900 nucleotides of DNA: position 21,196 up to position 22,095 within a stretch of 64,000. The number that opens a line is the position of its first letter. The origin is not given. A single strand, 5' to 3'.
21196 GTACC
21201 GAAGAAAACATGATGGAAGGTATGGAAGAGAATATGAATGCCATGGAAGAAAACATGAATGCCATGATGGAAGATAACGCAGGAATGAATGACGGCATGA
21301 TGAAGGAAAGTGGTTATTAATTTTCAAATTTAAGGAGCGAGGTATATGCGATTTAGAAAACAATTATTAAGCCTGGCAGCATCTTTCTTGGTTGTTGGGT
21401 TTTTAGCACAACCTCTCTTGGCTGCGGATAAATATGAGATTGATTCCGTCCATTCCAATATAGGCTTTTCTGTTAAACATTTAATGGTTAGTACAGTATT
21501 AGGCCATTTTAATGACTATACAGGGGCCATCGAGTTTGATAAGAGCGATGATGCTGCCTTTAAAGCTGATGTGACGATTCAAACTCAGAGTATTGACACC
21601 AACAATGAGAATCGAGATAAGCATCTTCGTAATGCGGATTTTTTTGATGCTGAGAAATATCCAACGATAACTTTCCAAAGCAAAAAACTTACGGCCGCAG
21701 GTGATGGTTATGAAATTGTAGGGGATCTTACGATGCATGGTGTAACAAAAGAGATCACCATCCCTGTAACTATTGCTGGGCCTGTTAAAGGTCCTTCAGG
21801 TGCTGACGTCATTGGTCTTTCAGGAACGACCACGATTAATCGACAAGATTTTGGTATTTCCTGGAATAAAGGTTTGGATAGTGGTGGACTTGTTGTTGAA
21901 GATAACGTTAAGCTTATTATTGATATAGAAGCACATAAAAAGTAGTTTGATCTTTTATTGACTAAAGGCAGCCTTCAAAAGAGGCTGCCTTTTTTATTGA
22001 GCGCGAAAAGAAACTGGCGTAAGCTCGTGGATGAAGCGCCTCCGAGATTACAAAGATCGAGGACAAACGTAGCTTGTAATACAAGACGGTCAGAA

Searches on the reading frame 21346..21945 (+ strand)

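Call 45: search_protein_families(library=ncbifam, proteins=[window:21346-21945:+], max_evalue=1e-10)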
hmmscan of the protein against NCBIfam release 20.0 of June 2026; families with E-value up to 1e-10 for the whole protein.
window:21346-21945:+ (199 aa): 1 family
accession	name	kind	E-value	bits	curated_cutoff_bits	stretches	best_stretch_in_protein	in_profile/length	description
NF002994.0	PRK03757.1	equivalog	1.9e-45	155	232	1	4-196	2-188/191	YceI family protein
